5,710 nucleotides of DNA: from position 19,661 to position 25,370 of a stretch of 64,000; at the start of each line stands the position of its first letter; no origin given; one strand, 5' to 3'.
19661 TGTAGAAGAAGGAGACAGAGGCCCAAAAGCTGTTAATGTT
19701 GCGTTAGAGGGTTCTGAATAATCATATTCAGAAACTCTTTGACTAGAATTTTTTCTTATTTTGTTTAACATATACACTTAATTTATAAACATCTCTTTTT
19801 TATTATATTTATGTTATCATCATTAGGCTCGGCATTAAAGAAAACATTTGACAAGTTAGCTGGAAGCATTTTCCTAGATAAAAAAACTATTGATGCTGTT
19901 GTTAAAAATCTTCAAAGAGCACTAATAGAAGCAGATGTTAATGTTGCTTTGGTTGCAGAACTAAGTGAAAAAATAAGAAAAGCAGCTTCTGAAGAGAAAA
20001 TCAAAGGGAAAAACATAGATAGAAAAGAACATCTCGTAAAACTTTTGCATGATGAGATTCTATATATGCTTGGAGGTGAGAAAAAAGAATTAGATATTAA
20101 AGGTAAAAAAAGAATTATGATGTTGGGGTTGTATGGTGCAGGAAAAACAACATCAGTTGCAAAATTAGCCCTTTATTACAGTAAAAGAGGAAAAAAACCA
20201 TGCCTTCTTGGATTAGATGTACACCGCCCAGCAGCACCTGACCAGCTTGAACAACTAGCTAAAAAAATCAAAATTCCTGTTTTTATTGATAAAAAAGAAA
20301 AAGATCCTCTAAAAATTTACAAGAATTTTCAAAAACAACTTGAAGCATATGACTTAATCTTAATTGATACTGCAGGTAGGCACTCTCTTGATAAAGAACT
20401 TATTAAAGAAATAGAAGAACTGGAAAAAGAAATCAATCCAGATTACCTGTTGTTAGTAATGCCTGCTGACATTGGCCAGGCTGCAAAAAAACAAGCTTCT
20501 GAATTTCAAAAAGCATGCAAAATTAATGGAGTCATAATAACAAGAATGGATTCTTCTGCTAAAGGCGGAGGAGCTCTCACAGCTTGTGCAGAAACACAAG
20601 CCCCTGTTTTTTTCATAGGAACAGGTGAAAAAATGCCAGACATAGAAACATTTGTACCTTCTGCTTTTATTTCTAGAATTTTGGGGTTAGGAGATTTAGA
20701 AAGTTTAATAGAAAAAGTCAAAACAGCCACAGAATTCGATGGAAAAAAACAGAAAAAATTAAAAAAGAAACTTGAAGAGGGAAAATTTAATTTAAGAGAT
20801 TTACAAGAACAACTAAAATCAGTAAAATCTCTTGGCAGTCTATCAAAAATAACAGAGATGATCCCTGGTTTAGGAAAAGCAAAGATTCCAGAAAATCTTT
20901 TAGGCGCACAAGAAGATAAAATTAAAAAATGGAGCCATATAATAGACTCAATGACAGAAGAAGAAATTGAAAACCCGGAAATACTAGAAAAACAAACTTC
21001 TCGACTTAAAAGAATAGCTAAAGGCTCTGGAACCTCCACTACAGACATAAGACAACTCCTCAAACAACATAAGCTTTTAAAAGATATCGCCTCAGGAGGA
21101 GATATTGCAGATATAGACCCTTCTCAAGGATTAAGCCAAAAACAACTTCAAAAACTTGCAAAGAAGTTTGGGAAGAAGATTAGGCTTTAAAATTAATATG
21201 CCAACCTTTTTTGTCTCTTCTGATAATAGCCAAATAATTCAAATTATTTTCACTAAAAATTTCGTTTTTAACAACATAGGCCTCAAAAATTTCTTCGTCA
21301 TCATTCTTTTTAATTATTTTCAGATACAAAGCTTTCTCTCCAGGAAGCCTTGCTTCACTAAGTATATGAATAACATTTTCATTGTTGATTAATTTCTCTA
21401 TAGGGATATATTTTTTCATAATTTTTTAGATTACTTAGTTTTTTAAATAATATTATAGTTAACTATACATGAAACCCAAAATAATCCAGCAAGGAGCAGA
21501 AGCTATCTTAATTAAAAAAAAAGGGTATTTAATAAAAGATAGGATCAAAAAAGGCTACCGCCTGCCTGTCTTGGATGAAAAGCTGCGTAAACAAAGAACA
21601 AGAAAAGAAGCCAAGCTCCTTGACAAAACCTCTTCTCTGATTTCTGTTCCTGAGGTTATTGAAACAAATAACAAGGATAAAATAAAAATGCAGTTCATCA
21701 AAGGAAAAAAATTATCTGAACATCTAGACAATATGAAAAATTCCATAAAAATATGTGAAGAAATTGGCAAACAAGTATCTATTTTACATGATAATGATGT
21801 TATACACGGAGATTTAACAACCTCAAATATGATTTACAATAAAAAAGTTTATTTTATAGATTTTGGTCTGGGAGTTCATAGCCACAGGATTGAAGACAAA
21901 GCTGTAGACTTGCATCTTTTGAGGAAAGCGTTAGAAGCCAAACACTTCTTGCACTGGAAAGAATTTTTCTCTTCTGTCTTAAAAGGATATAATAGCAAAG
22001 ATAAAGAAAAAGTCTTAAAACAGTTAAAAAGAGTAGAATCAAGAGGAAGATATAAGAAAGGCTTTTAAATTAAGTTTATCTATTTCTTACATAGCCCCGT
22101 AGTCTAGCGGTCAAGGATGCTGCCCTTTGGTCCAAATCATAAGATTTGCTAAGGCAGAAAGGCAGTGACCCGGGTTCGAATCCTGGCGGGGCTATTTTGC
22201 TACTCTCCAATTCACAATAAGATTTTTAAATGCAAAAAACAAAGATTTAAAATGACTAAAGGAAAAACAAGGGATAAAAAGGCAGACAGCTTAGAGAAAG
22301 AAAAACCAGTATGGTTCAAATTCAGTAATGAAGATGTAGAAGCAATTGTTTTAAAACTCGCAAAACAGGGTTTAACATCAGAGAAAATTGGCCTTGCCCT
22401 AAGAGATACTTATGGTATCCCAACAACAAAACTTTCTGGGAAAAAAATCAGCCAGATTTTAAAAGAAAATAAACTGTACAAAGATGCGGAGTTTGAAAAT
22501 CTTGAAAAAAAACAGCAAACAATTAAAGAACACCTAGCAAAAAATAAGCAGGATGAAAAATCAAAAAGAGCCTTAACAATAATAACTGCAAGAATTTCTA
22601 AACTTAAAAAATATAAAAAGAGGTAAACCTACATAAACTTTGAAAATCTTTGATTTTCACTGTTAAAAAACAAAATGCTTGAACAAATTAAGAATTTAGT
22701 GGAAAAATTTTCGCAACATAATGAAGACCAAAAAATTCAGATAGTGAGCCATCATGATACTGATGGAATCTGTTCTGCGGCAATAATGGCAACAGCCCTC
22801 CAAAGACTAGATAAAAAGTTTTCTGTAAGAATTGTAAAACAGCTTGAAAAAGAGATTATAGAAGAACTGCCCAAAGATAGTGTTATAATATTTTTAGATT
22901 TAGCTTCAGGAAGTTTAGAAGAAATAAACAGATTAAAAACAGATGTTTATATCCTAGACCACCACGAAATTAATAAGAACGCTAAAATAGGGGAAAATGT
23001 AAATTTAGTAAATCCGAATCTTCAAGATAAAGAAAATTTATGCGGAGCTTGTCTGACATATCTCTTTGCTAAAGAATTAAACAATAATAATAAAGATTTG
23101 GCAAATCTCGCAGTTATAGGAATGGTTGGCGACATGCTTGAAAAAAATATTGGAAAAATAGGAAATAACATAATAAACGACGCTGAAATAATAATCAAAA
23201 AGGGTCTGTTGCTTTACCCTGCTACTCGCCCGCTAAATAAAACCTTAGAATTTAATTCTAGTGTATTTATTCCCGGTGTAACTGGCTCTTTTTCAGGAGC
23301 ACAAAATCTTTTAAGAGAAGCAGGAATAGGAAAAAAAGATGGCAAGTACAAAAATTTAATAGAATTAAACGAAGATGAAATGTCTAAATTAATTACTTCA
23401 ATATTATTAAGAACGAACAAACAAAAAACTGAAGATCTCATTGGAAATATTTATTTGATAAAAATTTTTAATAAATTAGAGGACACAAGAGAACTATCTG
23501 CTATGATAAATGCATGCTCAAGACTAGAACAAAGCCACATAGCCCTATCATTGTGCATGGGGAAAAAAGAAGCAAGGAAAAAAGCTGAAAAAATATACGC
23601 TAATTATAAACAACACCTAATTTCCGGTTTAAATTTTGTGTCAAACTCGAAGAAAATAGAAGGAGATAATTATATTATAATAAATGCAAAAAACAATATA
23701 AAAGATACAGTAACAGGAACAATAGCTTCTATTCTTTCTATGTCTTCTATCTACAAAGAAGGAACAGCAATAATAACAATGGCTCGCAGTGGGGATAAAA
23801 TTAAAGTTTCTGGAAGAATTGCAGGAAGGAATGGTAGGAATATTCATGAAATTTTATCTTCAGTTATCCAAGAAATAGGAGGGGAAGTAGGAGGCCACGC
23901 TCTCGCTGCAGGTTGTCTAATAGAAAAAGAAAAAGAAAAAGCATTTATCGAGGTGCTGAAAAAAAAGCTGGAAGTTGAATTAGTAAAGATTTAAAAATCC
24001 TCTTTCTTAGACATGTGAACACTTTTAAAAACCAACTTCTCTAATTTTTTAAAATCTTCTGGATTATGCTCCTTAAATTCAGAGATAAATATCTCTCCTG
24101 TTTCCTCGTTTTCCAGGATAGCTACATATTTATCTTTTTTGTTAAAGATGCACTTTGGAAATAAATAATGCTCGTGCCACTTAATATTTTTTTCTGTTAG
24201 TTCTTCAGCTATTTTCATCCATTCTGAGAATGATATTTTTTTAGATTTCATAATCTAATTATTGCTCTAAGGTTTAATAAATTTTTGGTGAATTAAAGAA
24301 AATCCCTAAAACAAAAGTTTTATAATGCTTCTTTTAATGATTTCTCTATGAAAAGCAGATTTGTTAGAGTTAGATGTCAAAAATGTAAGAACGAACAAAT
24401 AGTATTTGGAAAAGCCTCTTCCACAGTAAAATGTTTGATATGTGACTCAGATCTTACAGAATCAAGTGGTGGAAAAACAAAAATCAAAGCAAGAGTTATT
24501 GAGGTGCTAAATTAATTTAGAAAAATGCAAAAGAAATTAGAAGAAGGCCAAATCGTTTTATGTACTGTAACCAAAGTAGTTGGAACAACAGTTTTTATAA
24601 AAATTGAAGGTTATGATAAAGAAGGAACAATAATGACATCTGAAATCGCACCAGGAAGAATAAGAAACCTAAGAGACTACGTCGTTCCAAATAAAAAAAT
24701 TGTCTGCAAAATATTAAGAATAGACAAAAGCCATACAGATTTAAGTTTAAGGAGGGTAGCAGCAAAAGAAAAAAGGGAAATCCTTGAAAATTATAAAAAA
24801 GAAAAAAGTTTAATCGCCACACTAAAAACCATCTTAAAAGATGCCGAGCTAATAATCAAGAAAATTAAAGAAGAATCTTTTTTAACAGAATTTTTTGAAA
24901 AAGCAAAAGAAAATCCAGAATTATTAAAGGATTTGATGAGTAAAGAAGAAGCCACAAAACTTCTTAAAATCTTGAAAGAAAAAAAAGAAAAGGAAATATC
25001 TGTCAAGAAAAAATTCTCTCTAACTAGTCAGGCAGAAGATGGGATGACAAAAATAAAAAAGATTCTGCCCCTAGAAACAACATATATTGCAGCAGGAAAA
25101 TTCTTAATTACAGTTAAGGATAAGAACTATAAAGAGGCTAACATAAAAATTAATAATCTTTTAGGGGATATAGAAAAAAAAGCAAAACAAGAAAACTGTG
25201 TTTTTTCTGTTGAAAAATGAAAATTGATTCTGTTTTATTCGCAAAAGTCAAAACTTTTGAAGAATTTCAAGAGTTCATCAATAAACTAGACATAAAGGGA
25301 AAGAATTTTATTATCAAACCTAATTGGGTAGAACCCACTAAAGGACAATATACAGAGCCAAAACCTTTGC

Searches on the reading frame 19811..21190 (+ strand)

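Call 79: search_protein_families(library=pfam, max_evalue=0.001, proteins=[window:19811-21190:+])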
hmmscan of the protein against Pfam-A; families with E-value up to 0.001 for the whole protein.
window:19811-21190:+ (459 aa): 5 families
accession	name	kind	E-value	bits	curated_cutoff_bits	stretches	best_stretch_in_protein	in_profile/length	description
PF00448.28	SRP54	-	6.8e-65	218.8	22.7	1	100-292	2-196/196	SRP54-type protein, GTPase domain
PF02978.25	SRP_SPB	-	4.8e-30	104.2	27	1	325-424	1-88/91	Signal peptide binding domain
PF02881.24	SRP54_N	-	4.7e-14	52.8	22.4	1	5-83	1-75/75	SRP54-type protein, helical bundle domain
PF01656.29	CbiA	-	3.7e-06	27.4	25.4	1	109-270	9-107/125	CobQ/CobB/MinD/ParA nucleotide binding domain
PF20720.3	nSTAND3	-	0.00035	20.8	27.2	0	99-242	17-134/155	Novel STAND NTPase 3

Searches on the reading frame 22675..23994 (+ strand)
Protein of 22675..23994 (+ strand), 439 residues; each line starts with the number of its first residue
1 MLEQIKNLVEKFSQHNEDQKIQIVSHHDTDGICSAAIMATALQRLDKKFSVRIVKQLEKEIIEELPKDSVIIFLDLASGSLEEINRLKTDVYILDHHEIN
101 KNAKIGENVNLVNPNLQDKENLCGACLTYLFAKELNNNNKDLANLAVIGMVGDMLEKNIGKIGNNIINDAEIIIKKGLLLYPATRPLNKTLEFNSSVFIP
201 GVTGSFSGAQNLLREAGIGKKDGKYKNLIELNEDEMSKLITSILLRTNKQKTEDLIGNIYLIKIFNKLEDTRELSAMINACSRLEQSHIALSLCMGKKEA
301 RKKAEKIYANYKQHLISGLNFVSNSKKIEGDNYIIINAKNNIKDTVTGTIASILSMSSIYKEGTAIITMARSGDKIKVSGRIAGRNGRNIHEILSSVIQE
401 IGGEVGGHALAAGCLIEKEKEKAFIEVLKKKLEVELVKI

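Call 79: search_protein_families(library=pfam, max_evalue=0.001, proteins=[window:22675-23994:+])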
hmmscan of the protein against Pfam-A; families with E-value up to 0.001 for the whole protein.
window:22675-23994:+ (439 aa): 4 families
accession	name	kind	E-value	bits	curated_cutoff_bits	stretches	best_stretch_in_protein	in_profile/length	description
PF01368.27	DHH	-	1.9e-15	57.7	28.1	1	20-150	1-125/125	DHH family, N-terminal domain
PF21763.2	DHH_CID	-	7.2e-12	46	27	1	184-248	6-71/84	DHH-CID domain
PF02272.25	DHHA1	-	6.1e-11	43.1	25.9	1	333-432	4-100/102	DHHA1 domain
PF14336.11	GLUCM-like_C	-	0.00023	21.2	27.9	1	26-70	50-92/291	D-glutamate cyclase-like, C-terminal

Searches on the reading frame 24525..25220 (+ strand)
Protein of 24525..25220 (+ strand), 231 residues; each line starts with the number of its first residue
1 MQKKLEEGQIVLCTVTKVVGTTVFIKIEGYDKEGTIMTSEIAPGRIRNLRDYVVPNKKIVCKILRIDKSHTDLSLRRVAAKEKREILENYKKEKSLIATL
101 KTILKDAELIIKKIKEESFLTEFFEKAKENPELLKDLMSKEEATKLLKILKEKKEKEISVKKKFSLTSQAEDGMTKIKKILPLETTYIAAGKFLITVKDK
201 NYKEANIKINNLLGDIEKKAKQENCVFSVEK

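Call 89: search_protein_families(library=pfam, max_evalue=0.001, proteins=[window:24525-25220:+])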
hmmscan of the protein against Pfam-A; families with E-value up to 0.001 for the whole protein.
window:24525-25220:+ (231 aa): 2 families
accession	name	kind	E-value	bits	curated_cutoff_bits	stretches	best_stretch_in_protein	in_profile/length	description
PF07541.17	EIF_2_alpha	-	1.9e-06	28.3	22.8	1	116-201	12-113/114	Eukaryotic translation initiation factor 2 alpha subunit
PF00575.29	S1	-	0.00046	20.9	22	1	4-75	1-71/74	S1 RNA binding domain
